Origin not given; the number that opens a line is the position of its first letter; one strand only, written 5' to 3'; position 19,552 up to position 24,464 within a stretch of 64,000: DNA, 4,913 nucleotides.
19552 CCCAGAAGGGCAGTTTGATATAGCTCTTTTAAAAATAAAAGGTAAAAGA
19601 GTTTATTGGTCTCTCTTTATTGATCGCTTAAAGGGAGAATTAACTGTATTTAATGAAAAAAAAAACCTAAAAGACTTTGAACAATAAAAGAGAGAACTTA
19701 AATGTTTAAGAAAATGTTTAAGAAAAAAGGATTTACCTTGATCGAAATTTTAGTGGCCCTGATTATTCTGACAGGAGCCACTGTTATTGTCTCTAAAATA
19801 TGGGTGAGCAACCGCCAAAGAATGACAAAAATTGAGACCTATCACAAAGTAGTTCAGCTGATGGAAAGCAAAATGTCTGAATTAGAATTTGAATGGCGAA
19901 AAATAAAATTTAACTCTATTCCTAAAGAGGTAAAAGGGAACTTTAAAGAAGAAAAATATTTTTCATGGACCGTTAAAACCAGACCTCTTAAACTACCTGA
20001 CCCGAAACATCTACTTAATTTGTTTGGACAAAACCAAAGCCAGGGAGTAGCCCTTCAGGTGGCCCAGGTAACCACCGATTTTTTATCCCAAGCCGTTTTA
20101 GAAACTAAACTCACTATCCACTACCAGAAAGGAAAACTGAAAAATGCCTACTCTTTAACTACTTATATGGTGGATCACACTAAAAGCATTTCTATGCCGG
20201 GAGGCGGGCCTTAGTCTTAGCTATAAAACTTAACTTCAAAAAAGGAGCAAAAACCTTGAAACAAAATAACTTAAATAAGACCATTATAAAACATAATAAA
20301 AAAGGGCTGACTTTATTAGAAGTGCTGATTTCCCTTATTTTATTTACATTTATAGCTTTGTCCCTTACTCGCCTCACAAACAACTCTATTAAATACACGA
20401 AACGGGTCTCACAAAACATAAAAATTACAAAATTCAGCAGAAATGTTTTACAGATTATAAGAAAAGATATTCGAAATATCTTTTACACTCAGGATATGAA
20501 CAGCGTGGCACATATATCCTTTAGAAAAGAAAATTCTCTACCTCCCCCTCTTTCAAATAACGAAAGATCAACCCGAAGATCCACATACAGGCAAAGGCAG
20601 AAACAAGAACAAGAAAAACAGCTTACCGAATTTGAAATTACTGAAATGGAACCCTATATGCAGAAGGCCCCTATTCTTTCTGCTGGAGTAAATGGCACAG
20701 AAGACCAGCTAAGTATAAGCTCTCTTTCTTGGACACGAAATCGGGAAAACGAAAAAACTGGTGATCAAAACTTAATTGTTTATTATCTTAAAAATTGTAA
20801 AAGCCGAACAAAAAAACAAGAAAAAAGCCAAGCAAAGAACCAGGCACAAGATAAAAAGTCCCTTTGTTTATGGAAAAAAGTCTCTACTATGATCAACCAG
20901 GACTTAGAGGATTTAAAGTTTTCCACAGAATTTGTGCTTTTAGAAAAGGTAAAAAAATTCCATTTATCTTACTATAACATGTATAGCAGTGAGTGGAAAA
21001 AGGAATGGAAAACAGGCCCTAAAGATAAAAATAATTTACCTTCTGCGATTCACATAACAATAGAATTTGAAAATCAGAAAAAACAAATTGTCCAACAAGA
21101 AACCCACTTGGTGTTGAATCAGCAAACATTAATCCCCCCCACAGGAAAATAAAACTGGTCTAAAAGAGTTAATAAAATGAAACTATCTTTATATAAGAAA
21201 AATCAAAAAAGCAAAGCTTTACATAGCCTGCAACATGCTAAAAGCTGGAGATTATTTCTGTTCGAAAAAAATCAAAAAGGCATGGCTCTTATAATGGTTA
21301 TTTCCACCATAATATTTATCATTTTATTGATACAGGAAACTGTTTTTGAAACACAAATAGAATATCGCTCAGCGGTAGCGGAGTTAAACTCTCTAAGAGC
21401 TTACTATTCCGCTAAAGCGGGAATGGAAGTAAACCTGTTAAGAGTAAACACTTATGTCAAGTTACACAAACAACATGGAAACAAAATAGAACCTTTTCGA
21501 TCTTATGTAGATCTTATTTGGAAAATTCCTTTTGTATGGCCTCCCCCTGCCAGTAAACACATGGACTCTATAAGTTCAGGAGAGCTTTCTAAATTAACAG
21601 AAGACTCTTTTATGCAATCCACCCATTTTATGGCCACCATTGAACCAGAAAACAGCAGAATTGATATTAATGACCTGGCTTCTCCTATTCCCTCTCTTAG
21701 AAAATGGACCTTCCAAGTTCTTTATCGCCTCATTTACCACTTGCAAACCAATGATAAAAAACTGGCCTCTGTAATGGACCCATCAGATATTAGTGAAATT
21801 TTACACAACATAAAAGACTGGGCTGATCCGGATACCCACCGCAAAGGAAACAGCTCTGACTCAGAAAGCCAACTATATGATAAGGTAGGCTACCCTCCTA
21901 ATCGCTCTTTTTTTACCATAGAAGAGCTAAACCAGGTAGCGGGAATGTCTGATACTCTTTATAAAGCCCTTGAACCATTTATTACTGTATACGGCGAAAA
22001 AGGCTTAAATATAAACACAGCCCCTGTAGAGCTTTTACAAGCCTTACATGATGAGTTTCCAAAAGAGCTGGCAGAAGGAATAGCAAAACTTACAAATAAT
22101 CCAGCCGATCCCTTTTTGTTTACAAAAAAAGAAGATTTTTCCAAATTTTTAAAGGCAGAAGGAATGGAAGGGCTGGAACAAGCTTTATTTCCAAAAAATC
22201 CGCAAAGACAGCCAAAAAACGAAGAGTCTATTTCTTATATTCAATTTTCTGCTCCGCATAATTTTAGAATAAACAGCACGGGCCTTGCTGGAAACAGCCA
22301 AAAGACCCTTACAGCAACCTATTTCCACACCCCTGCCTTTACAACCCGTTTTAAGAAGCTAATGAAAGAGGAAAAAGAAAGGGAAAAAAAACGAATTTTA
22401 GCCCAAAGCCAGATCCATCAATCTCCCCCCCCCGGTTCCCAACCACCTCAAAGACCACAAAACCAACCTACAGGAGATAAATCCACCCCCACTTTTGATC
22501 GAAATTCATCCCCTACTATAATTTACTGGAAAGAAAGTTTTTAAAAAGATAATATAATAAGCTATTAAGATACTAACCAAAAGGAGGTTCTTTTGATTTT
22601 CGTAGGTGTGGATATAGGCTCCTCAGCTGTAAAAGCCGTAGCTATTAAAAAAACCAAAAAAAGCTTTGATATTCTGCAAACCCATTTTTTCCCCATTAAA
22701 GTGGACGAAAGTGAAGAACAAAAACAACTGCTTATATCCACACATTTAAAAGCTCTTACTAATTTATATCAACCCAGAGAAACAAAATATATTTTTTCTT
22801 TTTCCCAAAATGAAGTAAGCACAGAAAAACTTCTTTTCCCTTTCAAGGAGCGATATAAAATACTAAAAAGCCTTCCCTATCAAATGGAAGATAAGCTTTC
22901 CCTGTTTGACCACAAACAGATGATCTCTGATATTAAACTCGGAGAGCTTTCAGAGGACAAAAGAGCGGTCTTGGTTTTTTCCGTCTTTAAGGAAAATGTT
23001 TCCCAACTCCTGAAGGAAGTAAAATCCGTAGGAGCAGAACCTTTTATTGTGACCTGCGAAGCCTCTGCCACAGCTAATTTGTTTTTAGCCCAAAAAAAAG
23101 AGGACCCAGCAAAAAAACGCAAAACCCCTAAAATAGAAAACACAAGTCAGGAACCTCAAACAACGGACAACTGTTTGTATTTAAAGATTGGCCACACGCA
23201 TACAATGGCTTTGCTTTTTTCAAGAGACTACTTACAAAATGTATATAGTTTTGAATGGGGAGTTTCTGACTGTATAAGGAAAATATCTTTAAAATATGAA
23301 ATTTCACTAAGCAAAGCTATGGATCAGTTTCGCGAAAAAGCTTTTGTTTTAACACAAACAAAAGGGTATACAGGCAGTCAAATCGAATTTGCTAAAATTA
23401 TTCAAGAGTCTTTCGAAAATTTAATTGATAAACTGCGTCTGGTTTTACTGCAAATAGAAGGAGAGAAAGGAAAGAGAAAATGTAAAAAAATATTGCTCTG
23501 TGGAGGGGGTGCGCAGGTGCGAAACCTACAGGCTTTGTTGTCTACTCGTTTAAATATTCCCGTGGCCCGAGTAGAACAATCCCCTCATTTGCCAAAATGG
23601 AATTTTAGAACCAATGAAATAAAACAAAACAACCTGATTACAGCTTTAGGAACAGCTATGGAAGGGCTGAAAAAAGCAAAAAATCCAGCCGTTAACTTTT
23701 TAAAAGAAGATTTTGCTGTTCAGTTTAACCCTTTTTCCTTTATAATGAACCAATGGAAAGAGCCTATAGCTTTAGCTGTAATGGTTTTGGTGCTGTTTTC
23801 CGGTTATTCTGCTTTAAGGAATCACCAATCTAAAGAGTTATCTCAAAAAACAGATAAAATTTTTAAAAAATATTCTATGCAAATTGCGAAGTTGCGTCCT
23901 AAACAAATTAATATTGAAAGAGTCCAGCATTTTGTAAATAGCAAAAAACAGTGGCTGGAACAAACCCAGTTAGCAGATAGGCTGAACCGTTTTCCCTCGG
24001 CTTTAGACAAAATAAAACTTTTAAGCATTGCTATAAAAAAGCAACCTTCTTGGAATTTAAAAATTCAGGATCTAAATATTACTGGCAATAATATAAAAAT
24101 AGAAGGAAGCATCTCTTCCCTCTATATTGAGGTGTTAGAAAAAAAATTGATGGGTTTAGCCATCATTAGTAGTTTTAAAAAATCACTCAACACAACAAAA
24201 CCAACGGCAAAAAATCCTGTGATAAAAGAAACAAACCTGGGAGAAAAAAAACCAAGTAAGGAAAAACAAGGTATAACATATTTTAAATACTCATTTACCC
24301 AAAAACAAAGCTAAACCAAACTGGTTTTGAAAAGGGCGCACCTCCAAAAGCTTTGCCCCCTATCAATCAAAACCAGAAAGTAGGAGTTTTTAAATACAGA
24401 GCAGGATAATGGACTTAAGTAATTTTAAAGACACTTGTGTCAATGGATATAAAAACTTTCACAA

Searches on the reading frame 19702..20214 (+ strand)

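Call 96: search_protein_families(library=pfam, proteins=[window:19702-20214:+], max_evalue=0.0001)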
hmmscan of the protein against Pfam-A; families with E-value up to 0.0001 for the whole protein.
window:19702-20214:+ (170 aa): 1 family
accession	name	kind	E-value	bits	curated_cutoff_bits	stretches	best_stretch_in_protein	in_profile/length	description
PF07963.17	N_methyl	-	1.5e-06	27.9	21.2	1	5-23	1-19/27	Prokaryotic N-terminal methylation motif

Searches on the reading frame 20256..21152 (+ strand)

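Call 96: search_protein_families(library=pfam, proteins=[window:20256-21152:+], max_evalue=0.0001)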
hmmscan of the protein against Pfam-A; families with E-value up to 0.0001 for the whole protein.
window:20256-21152:+ (298 aa): 1 family
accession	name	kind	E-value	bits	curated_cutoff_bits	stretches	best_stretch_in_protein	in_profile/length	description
PF07963.17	N_methyl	-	2.2e-05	24.3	21.2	1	13-37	2-26/27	Prokaryotic N-terminal methylation motif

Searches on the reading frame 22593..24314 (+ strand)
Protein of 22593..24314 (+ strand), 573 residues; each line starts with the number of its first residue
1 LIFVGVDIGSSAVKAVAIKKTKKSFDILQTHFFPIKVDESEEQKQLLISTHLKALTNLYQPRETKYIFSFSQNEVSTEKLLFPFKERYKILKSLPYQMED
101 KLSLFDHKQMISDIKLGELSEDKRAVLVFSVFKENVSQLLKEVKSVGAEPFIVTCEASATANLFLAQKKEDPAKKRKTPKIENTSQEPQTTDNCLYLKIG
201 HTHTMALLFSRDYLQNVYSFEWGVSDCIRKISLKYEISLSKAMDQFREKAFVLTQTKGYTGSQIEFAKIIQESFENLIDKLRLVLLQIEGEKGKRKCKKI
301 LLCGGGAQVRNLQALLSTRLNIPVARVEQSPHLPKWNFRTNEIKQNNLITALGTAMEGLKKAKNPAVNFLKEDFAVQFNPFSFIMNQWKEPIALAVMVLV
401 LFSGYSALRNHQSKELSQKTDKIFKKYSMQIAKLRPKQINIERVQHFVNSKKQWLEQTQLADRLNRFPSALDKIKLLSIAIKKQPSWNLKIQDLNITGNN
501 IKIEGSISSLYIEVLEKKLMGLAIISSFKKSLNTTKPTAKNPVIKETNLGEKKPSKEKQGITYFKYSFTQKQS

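Call 96: search_protein_families(library=pfam, proteins=[window:22593-24314:+], max_evalue=0.0001)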
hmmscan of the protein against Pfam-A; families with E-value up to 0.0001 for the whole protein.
window:22593-24314:+ (573 aa): 2 families
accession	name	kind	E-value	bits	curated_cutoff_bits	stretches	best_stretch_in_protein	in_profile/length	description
PF11104.14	PilM_2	-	8.4e-10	38.5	27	1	5-357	1-338/340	Type IV pilus assembly protein PilM;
PF06723.19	MreB_Mbl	-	4.8e-05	22.8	27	1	262-329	238-306/327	MreB/Mbl protein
